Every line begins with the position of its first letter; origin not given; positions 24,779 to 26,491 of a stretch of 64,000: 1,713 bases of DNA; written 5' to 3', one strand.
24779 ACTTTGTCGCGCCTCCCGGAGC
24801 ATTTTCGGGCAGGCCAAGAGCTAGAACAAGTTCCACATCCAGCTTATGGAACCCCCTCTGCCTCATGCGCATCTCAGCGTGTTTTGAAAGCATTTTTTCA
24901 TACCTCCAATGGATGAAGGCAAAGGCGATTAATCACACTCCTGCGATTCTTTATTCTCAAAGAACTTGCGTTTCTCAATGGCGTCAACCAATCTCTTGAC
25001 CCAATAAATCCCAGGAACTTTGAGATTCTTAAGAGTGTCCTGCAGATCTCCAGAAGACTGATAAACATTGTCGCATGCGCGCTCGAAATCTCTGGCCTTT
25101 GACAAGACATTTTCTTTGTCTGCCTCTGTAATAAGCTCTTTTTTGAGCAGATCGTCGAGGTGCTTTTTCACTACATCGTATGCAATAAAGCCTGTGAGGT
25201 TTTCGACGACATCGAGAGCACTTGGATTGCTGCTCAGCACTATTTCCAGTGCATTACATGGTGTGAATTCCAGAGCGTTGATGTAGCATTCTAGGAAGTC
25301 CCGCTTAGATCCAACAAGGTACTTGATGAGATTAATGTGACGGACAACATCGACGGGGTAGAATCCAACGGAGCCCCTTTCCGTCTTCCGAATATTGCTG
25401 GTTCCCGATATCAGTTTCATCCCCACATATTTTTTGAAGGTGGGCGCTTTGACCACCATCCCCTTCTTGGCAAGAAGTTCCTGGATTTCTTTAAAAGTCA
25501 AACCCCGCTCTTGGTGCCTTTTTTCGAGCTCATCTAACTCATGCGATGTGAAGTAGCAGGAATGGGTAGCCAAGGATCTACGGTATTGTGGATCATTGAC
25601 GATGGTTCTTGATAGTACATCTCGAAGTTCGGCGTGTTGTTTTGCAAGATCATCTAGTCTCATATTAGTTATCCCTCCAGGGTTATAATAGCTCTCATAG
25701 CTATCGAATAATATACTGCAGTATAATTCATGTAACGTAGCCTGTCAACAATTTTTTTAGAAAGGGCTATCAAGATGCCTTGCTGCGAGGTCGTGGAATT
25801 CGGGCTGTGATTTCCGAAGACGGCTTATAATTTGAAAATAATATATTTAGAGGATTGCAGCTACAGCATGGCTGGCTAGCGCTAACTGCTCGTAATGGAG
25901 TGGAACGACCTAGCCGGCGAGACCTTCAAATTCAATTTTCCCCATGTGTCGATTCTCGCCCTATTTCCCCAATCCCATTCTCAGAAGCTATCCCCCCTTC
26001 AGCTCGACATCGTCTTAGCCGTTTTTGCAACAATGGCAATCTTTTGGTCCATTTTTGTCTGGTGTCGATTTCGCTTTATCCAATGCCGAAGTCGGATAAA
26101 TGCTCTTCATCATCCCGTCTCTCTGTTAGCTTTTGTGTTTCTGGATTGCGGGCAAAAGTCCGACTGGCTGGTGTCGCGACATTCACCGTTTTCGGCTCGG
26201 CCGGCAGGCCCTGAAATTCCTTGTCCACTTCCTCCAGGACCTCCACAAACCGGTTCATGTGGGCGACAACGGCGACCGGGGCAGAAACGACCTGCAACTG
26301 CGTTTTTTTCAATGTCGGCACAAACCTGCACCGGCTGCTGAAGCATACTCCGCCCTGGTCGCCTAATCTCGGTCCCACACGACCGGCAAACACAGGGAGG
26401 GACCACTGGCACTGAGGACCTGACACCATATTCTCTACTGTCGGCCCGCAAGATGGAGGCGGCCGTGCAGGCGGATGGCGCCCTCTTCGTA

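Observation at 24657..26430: Low-GC islet carrying a DUF4258 toxin-like gene coupled to an uncharacterised 244-aa partner: a candidate novel toxin-antitoxin or abortive-infection pair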

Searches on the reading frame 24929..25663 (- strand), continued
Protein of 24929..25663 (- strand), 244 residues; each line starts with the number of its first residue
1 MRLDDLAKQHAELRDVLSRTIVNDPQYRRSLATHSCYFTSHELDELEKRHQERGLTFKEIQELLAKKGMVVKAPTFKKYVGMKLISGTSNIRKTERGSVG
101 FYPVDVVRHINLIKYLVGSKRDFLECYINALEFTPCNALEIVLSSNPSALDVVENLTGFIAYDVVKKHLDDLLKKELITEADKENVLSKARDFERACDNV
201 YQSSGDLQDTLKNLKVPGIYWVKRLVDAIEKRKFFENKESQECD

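Call 57: predict_structure(alignment_id=A6)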
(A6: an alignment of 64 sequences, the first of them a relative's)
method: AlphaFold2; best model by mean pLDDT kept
length: 244 residues; sequences in the alignment: 64
mean_pLDDT: 95.5   pTM: 0.78
mean pLDDT of the five models: 95.5, 94.5, 94.0, 92.9, 87.8
residues with pLDDT >= 90: 231; 70-90: 10; 50-70: 3; < 50: 0
segments of 3 or more residues with pLDDT < 50: none
pLDDT, mean of each block of 10 residues (from residue 1): 97 97 97 93 97 97 97 98 97 97 98 97 97 94 95 94 97 97 98 97 96 95 95 86 64
secondary structure, 60 per line:
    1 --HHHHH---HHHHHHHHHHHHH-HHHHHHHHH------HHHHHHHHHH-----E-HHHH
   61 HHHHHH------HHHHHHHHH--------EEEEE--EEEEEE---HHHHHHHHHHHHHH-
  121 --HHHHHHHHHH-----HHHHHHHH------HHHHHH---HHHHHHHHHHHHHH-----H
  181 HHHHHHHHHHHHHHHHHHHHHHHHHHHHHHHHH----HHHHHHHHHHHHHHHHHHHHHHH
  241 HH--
elements in order: H3-7 H11-23 H25-33 H40-49 H57-66 H73-81 E90-94 E97-102 H106-119 H123-132 H138-145 H152-157 H161-174 H180-213 H218-242

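Call 63: fold_search(model_id=the predicted structure, library=pdb)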
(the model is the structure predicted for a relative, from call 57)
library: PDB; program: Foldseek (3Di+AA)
matches with E <= 10: 198; with E <= 0.001: 0
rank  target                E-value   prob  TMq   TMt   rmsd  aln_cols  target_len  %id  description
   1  9n1g_A                1.3e-01  0.13  0.14  0.04  23.9       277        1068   14  Cryo-EM structure of rabbit TRPM3 in apo resting state at 18 degrees Celsius (released 2025-12-10)
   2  5c8d_E                2.1e-01  0.41  0.20  0.18  17.5       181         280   15  Crystal structure of full-length Thermus thermophilus CarH bound to adenosylcobalamin (dark state) (released 2015-09-30)
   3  5d8c_B                2.3e-01  0.47  0.19  0.32  14.9       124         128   18  Crystal structure of HiNmlR, a MerR family regulator lacking the sensor domain, bound to promoter DNA (released 2016-06-29)
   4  9b28_A                2.6e-01  0.11  0.14  0.05  23.6       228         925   15  Cryo-EM structure of the mouse TRPM3 alpha 2 channel in complex with primidone (released 2025-01-22)
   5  9n1j_A                3.6e-01  0.11  0.14  0.04  23.4       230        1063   13  Cryo-EM structure of rabbit TRPM3 in apo activated state at 18 degrees Celsius (released 2025-12-17)
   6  2jaa_B                3.6e-01  0.08  0.13  0.16  22.6       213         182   13  SeMet substituted Shigella Flexneri Ipad (released 2006-11-30)
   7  1z91                  5.5e-01  0.12  0.16  0.24  15.2       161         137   17  x-ray crystal structure of apo-OhrRC15S in reduced form: MarR family protein (released 2005-10-25)
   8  5e01_B                5.8e-01  0.28  0.19  0.32  14.9       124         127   18  Crystal structure of HiNmlR, a MerR family regulator lacking the sensor domain, bound to palyndromic promoter DNA (released 2016-06-29)
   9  5d8c_A                7.7e-01  0.23  0.19  0.32  14.8       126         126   18  Crystal structure of HiNmlR, a MerR family regulator lacking the sensor domain, bound to promoter DNA (released 2016-06-29)
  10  8yli_B                7.7e-01  0.10  0.17  0.22  12.6       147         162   17  Crystal structure of Pectobacterium atrosepticum PecS in complex with operator DNA (released 2024-11-13)
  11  3d71_A                9.1e-01  0.30  0.22  0.20  15.7       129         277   16  Crystal structure of E253Q BMRR bound to 22 base pair promoter site (released 2008-08-26)
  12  7q92_C                9.1e-01  0.18  0.16  0.14   9.6        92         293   13  Crystal Structure of Agrobacterium tumefaciens NADQ, ATP complex. (released 2022-11-09)
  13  3qao                  9.6e-01  0.28  0.22  0.35  14.8       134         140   16  The crystal structure of the N-terminal domain of a MerR-like transcriptional regulator from Listeria monocytogenes EGD- (released 2011-01-26)
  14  8v5c_A                1.0e+00  0.07  0.13  0.16  24.6       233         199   10  IpaD (122-321) Bound to Deoxycholate (released 2024-08-21)
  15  5c8h                  1.1e+00  0.28  0.18  0.36   6.7        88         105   18  Crystal structure of ORC2 C-terminal domain (released 2015-07-08)
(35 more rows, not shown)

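Call 68: search_protein_families(library=pfam, proteins=[L017:5673-5939:+, L022:1046-1297:+, L013:1413-1661:+, L017:5950-6255:+, L022:2203-2874:+, L013:1737-1949:+], max_evalue=1)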
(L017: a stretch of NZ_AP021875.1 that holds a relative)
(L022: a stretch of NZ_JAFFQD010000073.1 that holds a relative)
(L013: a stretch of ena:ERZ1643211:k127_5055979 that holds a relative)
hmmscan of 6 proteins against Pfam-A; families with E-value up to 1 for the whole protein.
L017:5673-5939:+ (88 aa): 1 family
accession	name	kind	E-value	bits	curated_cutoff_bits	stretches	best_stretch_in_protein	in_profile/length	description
PF14076.12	DUF4258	-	7.8e-05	23.3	25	1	9-49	1-46/71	Domain of unknown function (DUF4258)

L022:1046-1297:+ (83 aa): 2 families
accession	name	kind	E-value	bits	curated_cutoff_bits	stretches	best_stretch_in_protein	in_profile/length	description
PF14076.12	DUF4258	-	0.00011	22.9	25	1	3-70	1-66/71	Domain of unknown function (DUF4258)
PF25275.1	Golvesin_C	-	0.18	12.3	31.6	0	55-78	108-131/132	Golvesin C-terminal domain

L013:1413-1661:+ (82 aa): 2 families
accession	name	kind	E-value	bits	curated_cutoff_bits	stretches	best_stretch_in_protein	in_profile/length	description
PF14076.12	DUF4258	-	1.5e-05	25.6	25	1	8-78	2-70/71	Domain of unknown function (DUF4258)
PF10055.14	DUF2292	-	0.011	15.7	22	1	54-76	5-28/37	Uncharacterized small protein (DUF2292)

L017:5950-6255:+ (101 aa): 2 families
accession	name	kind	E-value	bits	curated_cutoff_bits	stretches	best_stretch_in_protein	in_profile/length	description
PF14338.12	Mrr_N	-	2.6e-13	50.4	29.5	1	33-99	21-84/87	Mrr N-terminal domain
PF05630.16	NPP1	-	0.028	15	21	1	51-93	78-117/197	Necrosis inducing protein (NPP1)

L022:2203-2874:+ (223 aa): 2 families
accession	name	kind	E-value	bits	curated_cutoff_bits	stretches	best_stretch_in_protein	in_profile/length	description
PF24568.1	CC_PcsB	-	0.0032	17.7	27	1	174-215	19-61/75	Peptidoglycan hydrolase PcsB, coiled-coil domain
PF22215.1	MLKL_N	-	0.028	14.4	27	1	44-82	90-128/142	Mixed lineage kinase domain-like N-terminal domain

L013:1737-1949:+ (70 aa): 0 families

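Call 81: search_solved_structures(query=A9, max_evalue=10, show_alignments=2)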
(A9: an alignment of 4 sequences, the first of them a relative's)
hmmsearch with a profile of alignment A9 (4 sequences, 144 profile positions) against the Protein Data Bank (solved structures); distinct sequences matched with E-value up to 10: 0.

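Call 82: find_homologous_proteins(query=A9)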
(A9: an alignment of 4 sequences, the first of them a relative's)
Query A9 (4 sequences) (163 aa, profile of the alignment): 154 proteins with E <= 0.001 among 1419 candidates; the best 120 are listed.
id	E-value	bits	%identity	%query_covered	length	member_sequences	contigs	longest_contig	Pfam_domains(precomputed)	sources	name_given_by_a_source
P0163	5.4e-77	274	59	88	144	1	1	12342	-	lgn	-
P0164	7.2e-77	274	67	85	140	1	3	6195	-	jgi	jgi:hypothetical protein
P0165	1.2e-74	267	92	93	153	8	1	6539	-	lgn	-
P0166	2.5e-73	263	57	86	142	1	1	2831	-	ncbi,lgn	-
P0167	3.6e-72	259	66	86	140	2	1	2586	-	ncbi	-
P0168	1.9e-71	256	67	85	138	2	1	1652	-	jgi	jgi:hypothetical protein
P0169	3.3e-69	249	64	84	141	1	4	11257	-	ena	-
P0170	1.8e-68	247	64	85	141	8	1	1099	-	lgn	-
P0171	2.0e-66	240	61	86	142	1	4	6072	-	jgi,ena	jgi:hypothetical protein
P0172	3.3e-66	239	64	85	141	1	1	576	-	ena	-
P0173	4.4e-66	239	62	84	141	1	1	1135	-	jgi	jgi:hypothetical protein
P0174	4.9e-66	239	63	85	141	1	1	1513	-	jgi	-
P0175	2.2e-65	237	62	85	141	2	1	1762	-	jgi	-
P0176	3.0e-65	236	60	85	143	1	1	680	-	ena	-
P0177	7.5e-65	235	61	85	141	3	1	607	-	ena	-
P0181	9.9e-64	231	62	85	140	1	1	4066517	-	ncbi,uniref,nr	ncbi:hypothetical protein BuS5_02928 [Desulfosarcina sp. BuS5]|uniref:hypothetical protein n=1 Tax=D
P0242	4.7e-53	197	52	85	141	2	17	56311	-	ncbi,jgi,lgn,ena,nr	ncbi:MAG: hypothetical protein BWX92_02318 [Deltaproteobacteria bacterium ADurb.Bin135]|nr:MAG: hypo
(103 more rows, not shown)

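Call 83: find_encoding_contigs(protein=P0181, flank=5000, max_places=2)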
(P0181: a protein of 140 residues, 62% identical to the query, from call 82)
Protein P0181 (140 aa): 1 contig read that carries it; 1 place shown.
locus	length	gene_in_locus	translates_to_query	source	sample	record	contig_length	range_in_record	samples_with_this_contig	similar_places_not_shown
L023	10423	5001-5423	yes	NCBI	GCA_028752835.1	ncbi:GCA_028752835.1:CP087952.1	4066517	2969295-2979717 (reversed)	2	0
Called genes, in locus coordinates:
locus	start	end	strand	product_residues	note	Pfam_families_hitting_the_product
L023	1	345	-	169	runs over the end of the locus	-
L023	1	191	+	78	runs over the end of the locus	PF20247:DUF6602 (weak)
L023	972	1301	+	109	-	-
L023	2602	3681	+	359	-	-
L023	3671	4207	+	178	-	-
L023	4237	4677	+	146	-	-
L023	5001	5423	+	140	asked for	-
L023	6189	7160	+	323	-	PF00078:RVT_1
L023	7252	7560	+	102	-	-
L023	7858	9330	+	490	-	PF02661:Fic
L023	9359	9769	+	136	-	-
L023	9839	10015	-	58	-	-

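Call 84: find_encoding_contigs(protein=P0242, flank=5000, max_places=4)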
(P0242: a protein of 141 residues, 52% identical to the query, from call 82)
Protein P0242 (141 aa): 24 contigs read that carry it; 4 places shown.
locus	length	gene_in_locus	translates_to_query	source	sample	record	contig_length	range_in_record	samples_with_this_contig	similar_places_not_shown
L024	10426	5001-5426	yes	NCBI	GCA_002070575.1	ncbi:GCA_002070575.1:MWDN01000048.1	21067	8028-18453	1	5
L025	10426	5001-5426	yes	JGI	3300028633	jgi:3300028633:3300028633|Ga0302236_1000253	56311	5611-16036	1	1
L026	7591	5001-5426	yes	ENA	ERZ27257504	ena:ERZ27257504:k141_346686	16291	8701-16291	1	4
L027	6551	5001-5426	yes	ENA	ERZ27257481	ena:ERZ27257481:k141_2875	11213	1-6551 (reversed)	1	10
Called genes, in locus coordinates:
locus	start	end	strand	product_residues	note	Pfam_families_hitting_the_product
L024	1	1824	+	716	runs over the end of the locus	PF07693:KAP_NTPase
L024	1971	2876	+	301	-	PF01656:CbiA, PF02374:ArsA_ATPase (weak), PF06564:CBP_BcsQ (faint), PF13614:AAA_31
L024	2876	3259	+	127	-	-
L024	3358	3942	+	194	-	-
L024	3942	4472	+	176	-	PF06094:GGACT (weak), PF13772:AIG2_2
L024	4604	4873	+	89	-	-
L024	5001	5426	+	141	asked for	-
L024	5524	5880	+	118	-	-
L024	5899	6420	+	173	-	-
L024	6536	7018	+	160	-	-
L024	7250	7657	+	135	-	-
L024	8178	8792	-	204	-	PF02371:Transposase_20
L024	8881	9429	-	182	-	PF00239:Resolvase, PF02796:HTH_7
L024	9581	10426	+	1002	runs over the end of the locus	PF13700:DUF4158, PF01526:DDE_Tnp_Tn3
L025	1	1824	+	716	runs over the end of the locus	PF07693:KAP_NTPase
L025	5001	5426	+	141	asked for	-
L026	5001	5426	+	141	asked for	-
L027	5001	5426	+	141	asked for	-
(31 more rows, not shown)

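Call 89: search_protein_families(library=pfam, proteins=[L015:5948-6400:+, L018:3426-3839:+, L021:6015-6815:+, L019:6025-6285:+], max_evalue=1)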
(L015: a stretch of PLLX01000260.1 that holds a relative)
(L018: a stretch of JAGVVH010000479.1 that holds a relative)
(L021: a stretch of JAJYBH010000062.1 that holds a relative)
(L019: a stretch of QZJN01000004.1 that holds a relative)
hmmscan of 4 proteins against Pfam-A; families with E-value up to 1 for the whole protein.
L015:5948-6400:+ (150 aa): 1 family
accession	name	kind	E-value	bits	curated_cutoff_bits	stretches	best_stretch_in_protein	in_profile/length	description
PF03925.18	SeqA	-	0.013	16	25.5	1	63-139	17-100/111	SeqA protein C-terminal domain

L018:3426-3839:+ (137 aa): 4 families
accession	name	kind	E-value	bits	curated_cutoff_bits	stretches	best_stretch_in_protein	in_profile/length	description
PF00538.25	Linker_histone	-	0.015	16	22.4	1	30-91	18-73/74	linker histone H1 and H5 family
PF25213.1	HVO_A0261_N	-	0.069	13.5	35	1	62-100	38-72/86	HVO_A0261 N-terminal domain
PF03802.19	CitX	-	0.13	12.5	25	1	25-113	6-96/165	Apo-citrate lyase phosphoribosyl-dephospho-CoA transferase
PF24409.1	wHTH-PRTase_assc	-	0.16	12.5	27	1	62-109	25-61/83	wHTH-PRTase associated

L021:6015-6815:+ (266 aa): 1 family
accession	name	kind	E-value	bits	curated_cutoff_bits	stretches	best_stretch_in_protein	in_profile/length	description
PF03352.18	Adenine_glyco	-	5.4e-05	23.6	25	1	73-146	51-123/177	Methyladenine glycosylase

L019:6025-6285:+ (86 aa): 0 families

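Call 92: find_related_loci(query=A7, collection=metagenome_contigs, flank=4000)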
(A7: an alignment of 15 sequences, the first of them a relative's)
Query A7 (246 aa) in metagenome_contigs; peptide patterns used: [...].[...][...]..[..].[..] (x = any residue, [..] = any of these).
220 stretches matched a pattern; 31 encode a relative of the query (tblastn E <= 1e-3); 31 distinct loci.
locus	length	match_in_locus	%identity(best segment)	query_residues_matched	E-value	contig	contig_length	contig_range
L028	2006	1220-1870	41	14-223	2e-49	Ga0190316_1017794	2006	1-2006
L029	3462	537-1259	38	9-241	1e-39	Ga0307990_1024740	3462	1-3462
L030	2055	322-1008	37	7-233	4e-39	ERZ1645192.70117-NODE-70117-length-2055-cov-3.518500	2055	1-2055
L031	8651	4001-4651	34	15-230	9e-39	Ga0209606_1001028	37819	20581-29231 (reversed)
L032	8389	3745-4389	35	19-231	7e-37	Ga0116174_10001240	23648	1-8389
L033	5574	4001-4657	39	7-229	1e-36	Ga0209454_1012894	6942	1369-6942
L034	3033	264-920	32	14-235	5e-36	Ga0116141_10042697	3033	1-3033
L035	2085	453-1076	36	23-230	4e-36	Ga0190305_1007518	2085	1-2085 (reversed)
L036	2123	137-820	34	14-242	1e-35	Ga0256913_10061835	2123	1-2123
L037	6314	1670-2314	35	19-231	7e-37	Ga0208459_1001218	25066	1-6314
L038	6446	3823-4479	32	14-235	2e-35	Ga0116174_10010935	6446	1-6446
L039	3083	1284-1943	37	7-230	1e-33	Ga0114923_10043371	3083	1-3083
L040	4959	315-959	34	16-230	2e-33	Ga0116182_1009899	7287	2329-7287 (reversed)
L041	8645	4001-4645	34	16-230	2e-33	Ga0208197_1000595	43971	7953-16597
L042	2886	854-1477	36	23-230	2e-33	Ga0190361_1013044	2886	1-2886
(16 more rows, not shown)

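Call 93: find_related_loci(query=A7, collection=viral_contigs, flank=4000)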
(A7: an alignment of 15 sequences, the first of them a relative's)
Query A7 (246 aa) in viral_contigs; peptide patterns used: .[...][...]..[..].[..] (x = any residue, [..] = any of these).
66 stretches matched a pattern, but none encodes a relative of the query by tblastn (E <= 1e-3).

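Call 94: find_related_loci(query=A3, collection=viral_contigs, flank=4000)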
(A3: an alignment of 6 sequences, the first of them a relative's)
Query A3 (244 aa) in viral_contigs; peptide patterns used: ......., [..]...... (x = any residue, [..] = any of these).
459 stretches matched a pattern, but none encodes a relative of the query by tblastn (E <= 1e-3).

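Call 103: fold_search(model_id=the predicted structure, library=viral)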
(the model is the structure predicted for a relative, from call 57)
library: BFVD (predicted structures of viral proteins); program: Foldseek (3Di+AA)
matches with E <= 10: 223; with E <= 0.001: 0
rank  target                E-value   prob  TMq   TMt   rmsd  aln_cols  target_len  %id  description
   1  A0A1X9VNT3            1.4e-01  0.15  0.15  0.13  14.0       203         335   12  Uncharacterized protein [Mimivirus AB-566-O17]
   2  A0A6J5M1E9            1.8e-01  0.82  0.26  0.47  13.6       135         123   12  MerR-type HTH domain containing protein [uncultured Caudovirales phage]
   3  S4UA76                3.1e-01  0.72  0.22  0.40  27.0       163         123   18  Uncharacterized protein [Listeria phage LP-110]
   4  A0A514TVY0            3.3e-01  0.13  0.17  0.19  18.0       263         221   11  Uncharacterized protein [Aeromonas phage D6]
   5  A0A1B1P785            4.1e-01  0.20  0.21  0.26  27.3       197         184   13  HTH merR-type domain-containing protein [Bacillus phage vB_BtS_BMBtp14]
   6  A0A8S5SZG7            5.7e-01  0.84  0.23  0.52   4.5        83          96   12  Pyocin activator protein PrtN [Siphoviridae sp. ctRwl19]
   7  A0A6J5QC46            5.7e-01  0.21  0.20  0.26  17.6       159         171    9  Uncharacterized protein [uncultured Caudovirales phage]
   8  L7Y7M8                5.7e-01  0.05  0.12  0.09  22.4       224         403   12  Putative Sel1-like repeat-containing protein [Megavirus lba]
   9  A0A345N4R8            6.0e-01  0.07  0.13  0.16  18.7       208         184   13  (no name in the UniProt tables at hand)
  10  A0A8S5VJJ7            6.4e-01  0.35  0.18  0.39   5.0        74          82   18  (no name in the UniProt tables at hand)
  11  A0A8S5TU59            7.5e-01  0.15  0.17  0.26  17.3       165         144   15  Excisionase [Siphoviridae sp. ctWT735]
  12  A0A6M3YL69            9.4e-01  0.77  0.23  0.49   4.9        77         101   12  (no name in the UniProt tables at hand)
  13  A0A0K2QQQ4            9.4e-01  0.16  0.21  0.23   8.5       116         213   11  Uncharacterized protein [Ralstonia phage RSF1]
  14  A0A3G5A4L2            1.0e+00  0.08  0.17  0.14  19.0       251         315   11  Sel1 repeat family protein [Harvfovirus sp.]
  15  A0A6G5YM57            1.2e+00  0.07  0.15  0.15  24.0       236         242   10  (no name in the UniProt tables at hand)
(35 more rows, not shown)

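Call 122: search_dna_similar(query=window:24929-25663:-, collection=plasmids, mode=protein, max_evalue=0.001, max_rows=15)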
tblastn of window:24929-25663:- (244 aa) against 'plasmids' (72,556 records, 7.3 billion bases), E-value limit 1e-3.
No match.

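Call 123: search_dna_similar(query=window:24929-25663:-, collection=phages, mode=protein, max_evalue=0.001, max_rows=15)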
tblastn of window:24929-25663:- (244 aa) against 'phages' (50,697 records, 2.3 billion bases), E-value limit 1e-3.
No match.

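Call 132: search_protein_families(library=pfam, proteins=[L042:1589-2041:+, L016:1302-1622:+], max_evalue=1)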
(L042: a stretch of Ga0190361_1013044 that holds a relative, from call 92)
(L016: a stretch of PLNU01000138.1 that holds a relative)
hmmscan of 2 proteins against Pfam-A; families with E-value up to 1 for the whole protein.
L042:1589-2041:+ (150 aa): 2 families
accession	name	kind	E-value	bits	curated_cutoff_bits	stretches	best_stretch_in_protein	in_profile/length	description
PF18755.6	RAMA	-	8.2e-05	22.9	35.2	1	46-144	14-105/107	Restriction Enzyme Adenine Methylase Associated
PF17206.9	SeqA_N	-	0.0021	17.8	23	1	1-34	1-33/36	SeqA protein N-terminal domain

L016:1302-1622:+ (106 aa): 12 families
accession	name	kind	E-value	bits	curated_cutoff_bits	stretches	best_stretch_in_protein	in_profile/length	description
PF07464.16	ApoLp-III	-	0.026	15.1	36.3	1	19-95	19-92/146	Apolipophorin-III precursor (apoLp-III)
PF21773.2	ODAD1_CC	-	0.031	13.8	27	1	3-78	194-268/287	ODAD1 central coiled coil region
PF05674.17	DUF816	-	0.053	13.8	24.6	0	7-65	50-110/176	Baculovirus protein of unknown function (DUF816)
PF09144.16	YpM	-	0.054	14.1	25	1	48-76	36-64/117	Yersinia pseudo-tuberculosis mitogen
PF24671.2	DRC7_C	-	0.075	13.6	28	1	21-72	14-65/109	Dynein regulatory complex subunit 7 C-terminal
PF13519.12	VWA_2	-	0.095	13.8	27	1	4-98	14-92/107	von Willebrand factor type A domain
PF09969.14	DUF2203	-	0.11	13.7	24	1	8-68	14-75/122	Uncharacterized conserved protein (DUF2203)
PF01442.23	Apolipoprotein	-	0.11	12.6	90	0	25-97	103-172/190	Apolipoprotein A1/A4/E domain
PF09177.16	STX6_10_61_N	-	0.55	11.2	29.4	1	8-64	13-62/99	Syntaxin 6/10/61, N-terminal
PF07374.17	DUF1492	-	0.58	10.8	21.5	1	35-65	28-58/100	Protein of unknown function (DUF1492)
PF19745.5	FUT8_N_cat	-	0.61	9.2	27.6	1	18-100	61-143/499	Alpha-(1,6)-fucosyltransferase N- and catalytic domains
PF11068.13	YlqD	-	0.88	10.4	27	1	2-64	15-81/131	YlqD protein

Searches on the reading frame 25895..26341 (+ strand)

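Call 89: search_protein_families(library=pfam, proteins=[window:25895-26341:+], max_evalue=1)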
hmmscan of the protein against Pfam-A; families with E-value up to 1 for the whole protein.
window:25895-26341:+ (148 aa): 1 family
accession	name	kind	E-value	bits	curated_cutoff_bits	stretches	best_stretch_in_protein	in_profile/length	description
PF16401.11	DUF5009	-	0.0019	18.1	25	1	18-58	158-198/260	Domain of unknown function (DUF5009)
